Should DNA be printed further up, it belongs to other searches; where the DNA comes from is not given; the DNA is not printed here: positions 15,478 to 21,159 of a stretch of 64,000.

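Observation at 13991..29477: Myxobacterial-type PUFA-synthase-like cluster (pfa1-pfa2-pfa3 with acyltransferase) in an alphaproteobacterium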

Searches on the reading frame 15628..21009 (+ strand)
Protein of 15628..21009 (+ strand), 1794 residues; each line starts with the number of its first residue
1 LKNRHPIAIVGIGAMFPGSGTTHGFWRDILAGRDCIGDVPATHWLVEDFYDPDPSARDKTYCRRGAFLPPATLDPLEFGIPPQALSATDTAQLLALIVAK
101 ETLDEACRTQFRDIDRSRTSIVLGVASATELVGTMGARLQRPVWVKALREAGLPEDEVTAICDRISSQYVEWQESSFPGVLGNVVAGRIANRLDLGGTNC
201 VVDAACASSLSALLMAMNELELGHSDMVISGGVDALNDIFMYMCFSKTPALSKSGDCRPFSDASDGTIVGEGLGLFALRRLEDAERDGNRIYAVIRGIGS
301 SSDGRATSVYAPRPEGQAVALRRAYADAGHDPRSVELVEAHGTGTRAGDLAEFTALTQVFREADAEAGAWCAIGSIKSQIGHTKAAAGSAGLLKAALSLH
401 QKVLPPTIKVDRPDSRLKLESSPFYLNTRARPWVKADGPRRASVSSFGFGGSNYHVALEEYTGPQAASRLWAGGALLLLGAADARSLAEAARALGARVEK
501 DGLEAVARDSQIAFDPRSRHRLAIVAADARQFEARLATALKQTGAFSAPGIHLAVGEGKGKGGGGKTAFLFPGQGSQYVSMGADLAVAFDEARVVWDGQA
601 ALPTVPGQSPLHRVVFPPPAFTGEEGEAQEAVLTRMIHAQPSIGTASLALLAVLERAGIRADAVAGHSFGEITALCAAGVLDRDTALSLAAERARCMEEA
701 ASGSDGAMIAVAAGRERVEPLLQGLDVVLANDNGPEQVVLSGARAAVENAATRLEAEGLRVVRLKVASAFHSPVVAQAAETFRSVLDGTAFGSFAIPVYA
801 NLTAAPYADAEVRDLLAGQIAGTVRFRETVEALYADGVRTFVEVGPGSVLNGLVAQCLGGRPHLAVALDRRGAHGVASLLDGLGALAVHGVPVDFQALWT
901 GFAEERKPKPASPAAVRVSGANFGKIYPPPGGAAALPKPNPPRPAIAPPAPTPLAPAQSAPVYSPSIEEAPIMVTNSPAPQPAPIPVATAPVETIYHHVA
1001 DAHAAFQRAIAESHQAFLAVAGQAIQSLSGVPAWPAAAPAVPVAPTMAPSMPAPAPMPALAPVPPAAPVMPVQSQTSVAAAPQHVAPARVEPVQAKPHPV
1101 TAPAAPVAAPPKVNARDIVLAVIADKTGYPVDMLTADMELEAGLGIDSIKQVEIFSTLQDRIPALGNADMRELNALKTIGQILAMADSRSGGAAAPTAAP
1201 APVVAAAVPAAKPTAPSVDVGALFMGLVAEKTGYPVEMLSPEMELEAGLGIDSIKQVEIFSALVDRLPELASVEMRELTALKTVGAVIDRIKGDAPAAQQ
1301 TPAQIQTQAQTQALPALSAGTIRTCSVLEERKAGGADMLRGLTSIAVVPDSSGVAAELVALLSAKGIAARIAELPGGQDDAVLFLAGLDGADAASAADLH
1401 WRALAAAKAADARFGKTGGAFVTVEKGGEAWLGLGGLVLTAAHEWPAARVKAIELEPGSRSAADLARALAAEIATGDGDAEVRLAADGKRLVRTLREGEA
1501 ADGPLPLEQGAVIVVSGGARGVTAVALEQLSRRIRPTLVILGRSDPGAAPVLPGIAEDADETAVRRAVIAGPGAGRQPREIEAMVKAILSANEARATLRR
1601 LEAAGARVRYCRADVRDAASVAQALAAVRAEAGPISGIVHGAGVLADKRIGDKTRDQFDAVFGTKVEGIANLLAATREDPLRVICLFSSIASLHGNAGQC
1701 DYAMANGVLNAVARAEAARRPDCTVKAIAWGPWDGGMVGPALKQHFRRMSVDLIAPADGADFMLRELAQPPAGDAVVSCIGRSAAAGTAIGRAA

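Call 9: search_protein_families(library=pfam, proteins=[window:15628-21009:+], max_evalue=0.01)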
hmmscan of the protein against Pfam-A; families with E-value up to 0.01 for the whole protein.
window:15628-21009:+ (1794 aa): 9 families
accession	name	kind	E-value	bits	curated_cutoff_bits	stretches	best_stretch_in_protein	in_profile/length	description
PF00109.32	ketoacyl-synt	-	6.5e-56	190.2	20.8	1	6-284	3-252/252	Beta-ketoacyl synthase, N-terminal domain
PF02801.28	Ketoacyl-synt_C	-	8.9e-39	132.6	20.8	1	292-410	1-118/119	Beta-ketoacyl synthase, C-terminal domain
PF08659.16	KR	-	7.3e-38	130.7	22.6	1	1512-1734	2-179/180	KR domain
PF00698.26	Acyl_transf_1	-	5.4e-37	128.4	32.7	1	569-857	2-278/319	Acyl transferase domain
PF00550.31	PP-binding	-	1.3e-12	48.2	20.8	2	1226-1291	5-67/67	Phosphopantetheine attachment site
PF00106.31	adh_short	-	5.1e-11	42.8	26.6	1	1590-1738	33-187/195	short chain dehydrogenase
PF13561.12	adh_short_C2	-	1.1e-10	41.9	27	1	1591-1737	28-180/236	Enoyl-(Acyl carrier protein) reductase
PF16197.11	KAsynt_C_assoc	-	1.1e-07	32.7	33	1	413-498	1-84/111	Ketoacyl-synthetase C-terminal extension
PF00108.29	Thiolase_N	-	0.00016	21.6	26.4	1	200-238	79-117/260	Thiolase, N-terminal domain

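Call 10: search_protein_families(library=ncbifam, proteins=[window:15628-21009:+], max_evalue=0.001)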
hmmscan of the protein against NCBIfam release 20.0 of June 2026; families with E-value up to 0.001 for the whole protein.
window:15628-21009:+ (1794 aa): 81 families (the best 25 are shown)
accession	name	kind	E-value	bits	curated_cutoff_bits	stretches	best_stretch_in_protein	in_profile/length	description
TIGR02813.1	omega_3_PfaA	subfamily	0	1314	1010.1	3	5-922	7-945/2582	polyketide-type polyunsaturated fatty acid synthase PfaA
NF045894.1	PKS_plus_SDR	equivalog_domain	3.5e-207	691.1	1740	3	178-906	145-862/1515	type I polyketide synthase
NF041183.1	Pks2_ls1_myc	equivalog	2.2e-118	396.2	2400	3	184-900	151-858/2086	sulfolipid-1 biosynthesis phthioceranic/hydroxyphthioceranic acid synthase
NF040607.1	mycolic_Pks13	equivalog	5.7e-101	338.9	2100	2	3-469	99-534/1680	polyketide synthase Pks13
TIGR00128.1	fabD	equivalog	1.5e-61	208.4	260.9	1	566-856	2-285/290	ACP S-malonyltransferase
TIGR03131.1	malonate_mdcH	equivalog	1.3e-52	179.1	297.9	1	568-863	2-281/297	malonate decarboxylase subunit epsilon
TIGR03150.1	fabF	equivalog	5.1e-50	170.3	493.75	1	178-458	133-406/407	beta-ketoacyl-ACP synthase II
NF005589.0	PRK07314.1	subfamily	2.3e-46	158.4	387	1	178-461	136-412/413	beta-ketoacyl-ACP synthase II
NF053555.1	prodigi_MBC_PigJ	equivalog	8.2e-46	156.6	900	1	145-459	457-757/759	prodigiosin MBC biosynthesis protein PigJ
NF004970.0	PRK06333.1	subfamily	7.1e-44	150.3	525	1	6-462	5-423/424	beta-ketoacyl-ACP synthase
NF006618.0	PRK09185.1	subfamily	4.7e-38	131.2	407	1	186-458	141-390/394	beta-ketoacyl-ACP synthase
NF058662.1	cispenta_AmcF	equivalog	3.3e-37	128.4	325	1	144-421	69-338/369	cispentacin biosynthesis acyltransferase subunit AmcF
NF037941.1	PKS_NbtC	equivalog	2.7e-35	121.6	1150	2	477-903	12-434/1027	nocobactin polyketide synthase NbtC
NF006274.0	PRK08439.1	equivalog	8.1e-34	117.1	621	1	178-457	134-402/406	beta-ketoacyl-ACP synthase II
NF005076.0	PRK06501.1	equivalog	1.3e-33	116.5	629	1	181-459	150-421/425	beta-ketoacyl-ACP synthase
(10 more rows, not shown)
